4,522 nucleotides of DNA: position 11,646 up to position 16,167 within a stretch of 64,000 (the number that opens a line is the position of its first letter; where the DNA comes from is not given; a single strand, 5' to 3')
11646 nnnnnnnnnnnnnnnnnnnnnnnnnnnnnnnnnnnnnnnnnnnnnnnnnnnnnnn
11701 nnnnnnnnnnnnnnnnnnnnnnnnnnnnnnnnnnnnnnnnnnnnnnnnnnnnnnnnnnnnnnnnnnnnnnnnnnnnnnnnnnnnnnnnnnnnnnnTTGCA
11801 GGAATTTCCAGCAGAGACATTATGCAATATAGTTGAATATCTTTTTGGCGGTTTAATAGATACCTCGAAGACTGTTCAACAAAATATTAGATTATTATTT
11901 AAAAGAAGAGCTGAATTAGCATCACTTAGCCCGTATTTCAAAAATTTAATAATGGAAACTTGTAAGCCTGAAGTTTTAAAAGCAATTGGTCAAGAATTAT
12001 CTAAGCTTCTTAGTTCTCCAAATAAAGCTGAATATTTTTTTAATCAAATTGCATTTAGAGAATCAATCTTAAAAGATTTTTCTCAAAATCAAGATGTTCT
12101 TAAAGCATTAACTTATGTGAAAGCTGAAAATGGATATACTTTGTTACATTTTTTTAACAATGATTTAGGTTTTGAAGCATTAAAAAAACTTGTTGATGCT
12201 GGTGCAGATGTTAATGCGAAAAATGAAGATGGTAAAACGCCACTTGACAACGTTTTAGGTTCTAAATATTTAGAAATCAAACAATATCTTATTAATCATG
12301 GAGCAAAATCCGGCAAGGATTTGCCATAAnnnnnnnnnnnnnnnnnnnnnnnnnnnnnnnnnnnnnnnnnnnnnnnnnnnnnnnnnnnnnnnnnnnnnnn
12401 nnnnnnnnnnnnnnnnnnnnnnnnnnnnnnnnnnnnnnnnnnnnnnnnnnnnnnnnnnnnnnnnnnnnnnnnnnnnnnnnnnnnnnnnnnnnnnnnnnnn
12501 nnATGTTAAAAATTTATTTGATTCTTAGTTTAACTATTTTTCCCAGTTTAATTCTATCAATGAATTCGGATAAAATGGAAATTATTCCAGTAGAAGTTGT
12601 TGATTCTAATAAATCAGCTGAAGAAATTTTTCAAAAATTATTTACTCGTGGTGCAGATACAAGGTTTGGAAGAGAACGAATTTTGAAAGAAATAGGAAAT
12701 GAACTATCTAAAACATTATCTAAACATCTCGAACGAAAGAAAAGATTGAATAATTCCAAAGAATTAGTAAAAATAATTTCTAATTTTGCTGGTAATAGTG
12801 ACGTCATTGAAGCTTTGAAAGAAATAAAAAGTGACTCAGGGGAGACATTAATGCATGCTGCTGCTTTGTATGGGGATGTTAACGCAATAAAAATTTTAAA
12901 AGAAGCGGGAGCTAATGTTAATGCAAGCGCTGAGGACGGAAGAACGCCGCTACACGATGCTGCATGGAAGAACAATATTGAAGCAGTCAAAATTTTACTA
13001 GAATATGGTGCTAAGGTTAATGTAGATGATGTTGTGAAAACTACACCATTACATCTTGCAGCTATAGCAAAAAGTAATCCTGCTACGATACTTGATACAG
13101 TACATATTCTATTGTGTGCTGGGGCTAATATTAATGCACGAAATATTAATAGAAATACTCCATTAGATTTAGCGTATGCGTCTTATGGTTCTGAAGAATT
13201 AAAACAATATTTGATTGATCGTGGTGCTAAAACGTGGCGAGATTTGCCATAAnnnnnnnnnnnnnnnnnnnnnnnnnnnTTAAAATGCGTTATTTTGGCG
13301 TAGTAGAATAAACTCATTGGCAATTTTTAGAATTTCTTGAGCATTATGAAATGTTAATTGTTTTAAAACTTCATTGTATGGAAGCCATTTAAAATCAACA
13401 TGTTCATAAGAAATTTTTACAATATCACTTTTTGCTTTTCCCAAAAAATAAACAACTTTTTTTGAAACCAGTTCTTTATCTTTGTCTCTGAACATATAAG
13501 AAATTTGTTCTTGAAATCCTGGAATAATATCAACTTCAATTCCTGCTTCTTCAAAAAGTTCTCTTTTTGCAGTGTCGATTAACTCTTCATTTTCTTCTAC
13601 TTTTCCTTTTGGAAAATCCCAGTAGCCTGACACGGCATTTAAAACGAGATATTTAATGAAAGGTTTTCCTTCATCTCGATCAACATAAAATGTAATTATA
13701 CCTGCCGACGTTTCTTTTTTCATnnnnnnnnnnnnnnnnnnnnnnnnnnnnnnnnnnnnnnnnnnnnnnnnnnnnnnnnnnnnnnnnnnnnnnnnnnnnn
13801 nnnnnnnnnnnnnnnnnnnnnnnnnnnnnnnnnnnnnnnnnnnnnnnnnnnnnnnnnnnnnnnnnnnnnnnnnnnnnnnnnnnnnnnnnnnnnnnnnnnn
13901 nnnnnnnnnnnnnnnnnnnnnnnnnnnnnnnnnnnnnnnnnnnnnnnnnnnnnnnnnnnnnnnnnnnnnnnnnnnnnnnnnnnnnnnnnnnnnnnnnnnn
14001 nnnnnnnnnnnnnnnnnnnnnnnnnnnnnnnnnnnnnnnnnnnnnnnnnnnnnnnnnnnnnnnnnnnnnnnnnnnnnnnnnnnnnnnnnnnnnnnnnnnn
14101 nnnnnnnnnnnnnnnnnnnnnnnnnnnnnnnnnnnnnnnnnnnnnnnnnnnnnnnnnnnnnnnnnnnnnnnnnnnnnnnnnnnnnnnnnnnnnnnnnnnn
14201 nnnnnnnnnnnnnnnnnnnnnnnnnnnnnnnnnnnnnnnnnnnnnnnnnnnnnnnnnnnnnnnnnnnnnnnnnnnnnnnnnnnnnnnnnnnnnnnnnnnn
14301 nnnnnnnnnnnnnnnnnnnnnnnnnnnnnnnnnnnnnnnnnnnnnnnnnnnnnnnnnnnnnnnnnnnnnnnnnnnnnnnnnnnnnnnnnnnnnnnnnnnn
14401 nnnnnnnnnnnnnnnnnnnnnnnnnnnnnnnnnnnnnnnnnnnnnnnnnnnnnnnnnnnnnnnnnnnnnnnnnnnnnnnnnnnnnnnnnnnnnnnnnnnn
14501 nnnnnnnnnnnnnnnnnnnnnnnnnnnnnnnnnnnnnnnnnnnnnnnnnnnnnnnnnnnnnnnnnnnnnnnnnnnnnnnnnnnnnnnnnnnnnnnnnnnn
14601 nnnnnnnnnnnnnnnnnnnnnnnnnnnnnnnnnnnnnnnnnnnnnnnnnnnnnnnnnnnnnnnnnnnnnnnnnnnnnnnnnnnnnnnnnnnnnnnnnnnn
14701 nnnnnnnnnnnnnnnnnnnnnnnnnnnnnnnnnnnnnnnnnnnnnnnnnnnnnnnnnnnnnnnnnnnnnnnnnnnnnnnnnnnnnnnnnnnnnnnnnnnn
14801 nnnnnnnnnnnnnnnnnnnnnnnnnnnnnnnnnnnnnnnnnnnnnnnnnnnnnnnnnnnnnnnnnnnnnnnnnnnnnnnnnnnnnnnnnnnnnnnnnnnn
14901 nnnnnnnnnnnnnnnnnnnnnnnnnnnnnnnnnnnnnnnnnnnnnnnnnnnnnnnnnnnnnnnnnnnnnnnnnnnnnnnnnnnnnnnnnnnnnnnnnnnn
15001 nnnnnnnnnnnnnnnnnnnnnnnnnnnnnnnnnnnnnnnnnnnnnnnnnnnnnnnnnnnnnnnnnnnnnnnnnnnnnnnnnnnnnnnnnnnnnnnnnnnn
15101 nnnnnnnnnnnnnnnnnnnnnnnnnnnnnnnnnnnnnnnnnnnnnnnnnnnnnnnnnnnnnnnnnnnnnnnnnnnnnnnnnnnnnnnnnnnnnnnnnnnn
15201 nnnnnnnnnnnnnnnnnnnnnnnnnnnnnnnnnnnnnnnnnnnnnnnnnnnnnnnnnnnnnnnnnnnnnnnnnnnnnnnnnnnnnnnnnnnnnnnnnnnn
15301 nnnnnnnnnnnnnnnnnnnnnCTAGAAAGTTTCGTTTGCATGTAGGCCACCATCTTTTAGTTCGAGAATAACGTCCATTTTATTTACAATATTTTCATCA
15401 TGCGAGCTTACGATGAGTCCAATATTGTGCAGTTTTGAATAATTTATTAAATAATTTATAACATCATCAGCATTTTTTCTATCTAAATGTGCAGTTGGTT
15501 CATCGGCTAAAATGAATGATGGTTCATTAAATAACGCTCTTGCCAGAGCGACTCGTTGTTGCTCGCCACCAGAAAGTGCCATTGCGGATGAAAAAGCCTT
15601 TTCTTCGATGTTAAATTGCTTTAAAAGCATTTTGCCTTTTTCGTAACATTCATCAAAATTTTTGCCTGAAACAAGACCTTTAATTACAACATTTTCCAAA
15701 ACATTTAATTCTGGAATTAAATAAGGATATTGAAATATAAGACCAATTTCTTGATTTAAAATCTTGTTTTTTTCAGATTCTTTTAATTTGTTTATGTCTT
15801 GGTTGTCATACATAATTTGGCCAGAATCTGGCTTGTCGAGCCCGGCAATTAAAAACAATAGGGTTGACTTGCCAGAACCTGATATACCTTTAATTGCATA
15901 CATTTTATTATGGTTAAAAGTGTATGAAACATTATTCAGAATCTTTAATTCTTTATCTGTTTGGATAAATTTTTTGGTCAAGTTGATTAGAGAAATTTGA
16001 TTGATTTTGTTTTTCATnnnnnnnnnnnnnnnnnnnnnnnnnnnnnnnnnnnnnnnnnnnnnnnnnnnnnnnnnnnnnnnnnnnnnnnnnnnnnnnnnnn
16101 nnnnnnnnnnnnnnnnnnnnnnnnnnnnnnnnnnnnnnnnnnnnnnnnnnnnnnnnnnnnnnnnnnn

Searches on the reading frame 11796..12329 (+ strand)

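Call 23: search_protein_families(library=pfam, proteins=[window:11796-12329:+], max_evalue=0.001)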
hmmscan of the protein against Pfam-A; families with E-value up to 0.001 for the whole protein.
window:11796-12329:+ (177 aa): 5 families
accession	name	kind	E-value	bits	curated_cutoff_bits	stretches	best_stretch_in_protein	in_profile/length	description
PF13637.12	Ank_4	-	1.8e-06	28.6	22.7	1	126-166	10-50/50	Ankyrin repeats (many copies)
PF12796.13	Ank_2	-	6.6e-06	27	27.3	1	100-171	11-85/90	Ankyrin repeats (3 copies)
PF13857.12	Ank_5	-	7.1e-06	26.7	27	0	115-151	18-54/56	Ankyrin repeats (many copies)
PF00023.36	Ank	-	5.6e-05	23.7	21.1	0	112-143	1-32/33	Ankyrin repeat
PF13606.12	Ank_3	-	0.00047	20.8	22.3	0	145-171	1-27/30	Ankyrin repeat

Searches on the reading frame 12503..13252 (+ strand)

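Call 23: search_protein_families(library=pfam, proteins=[window:12503-13252:+], max_evalue=0.001)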
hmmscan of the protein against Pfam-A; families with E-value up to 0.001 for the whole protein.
window:12503-13252:+ (249 aa): 6 families
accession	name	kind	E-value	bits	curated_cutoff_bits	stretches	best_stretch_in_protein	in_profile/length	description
PF00023.36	Ank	-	1.2e-26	91.7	21.1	3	145-176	1-32/33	Ankyrin repeat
PF12796.13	Ank_2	-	7.7e-24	84.5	27.3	2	97-176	8-90/90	Ankyrin repeats (3 copies)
PF13637.12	Ank_4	-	6.4e-18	64.9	22.7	1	117-166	1-50/50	Ankyrin repeats (many copies)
PF13606.12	Ank_3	-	9.8e-16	56.5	22.3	0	113-141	2-30/30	Ankyrin repeat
PF13857.12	Ank_5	-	2.1e-14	53.9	27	1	134-186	3-56/56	Ankyrin repeats (many copies)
PF24521.3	Ank_KRIT1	-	0.00011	22.4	80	0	97-167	29-106/149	KRIT1 ankyrin-repeats domain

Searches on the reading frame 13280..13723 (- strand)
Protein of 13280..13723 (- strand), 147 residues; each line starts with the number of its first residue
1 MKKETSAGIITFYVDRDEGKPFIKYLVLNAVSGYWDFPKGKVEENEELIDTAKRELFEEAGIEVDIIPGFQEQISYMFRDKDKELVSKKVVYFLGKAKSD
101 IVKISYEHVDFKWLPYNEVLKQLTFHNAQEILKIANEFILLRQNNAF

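Call 23: search_protein_families(library=pfam, proteins=[window:13280-13723:-], max_evalue=0.001)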
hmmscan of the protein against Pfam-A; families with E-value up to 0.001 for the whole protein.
window:13280-13723:- (147 aa): 2 families
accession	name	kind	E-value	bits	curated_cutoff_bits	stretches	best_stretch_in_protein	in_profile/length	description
PF00293.34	NUDIX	-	2.8e-17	63.4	21.1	1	32-125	28-125/134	NUDIX domain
PF14815.12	NUDIX_4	-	0.00021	21.5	35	1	32-129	24-107/113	NUDIX domain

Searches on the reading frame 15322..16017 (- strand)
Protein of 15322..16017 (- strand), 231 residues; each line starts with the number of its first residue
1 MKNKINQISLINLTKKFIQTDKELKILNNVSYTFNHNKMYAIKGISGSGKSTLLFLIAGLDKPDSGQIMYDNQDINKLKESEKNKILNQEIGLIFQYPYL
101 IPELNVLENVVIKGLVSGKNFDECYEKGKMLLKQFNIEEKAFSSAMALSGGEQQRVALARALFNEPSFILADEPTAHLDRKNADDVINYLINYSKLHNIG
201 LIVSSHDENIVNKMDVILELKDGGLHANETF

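Call 23: search_protein_families(library=pfam, proteins=[window:15322-16017:-], max_evalue=0.001)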
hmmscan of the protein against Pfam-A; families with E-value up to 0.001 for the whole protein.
window:15322-16017:- (231 aa): 3 families
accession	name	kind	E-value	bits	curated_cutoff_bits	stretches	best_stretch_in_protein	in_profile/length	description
PF00005.33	ABC_tran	-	1.1e-33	117.2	25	1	27-176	1-137/137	ABC transporter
PF02463.25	SMC_N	-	5.7e-08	32.9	40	1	36-220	23-211/220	RecF/RecN/SMC N terminal domain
PF13173.12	AAA_14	-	0.00055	20.4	27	0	37-90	2-53/129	AAA domain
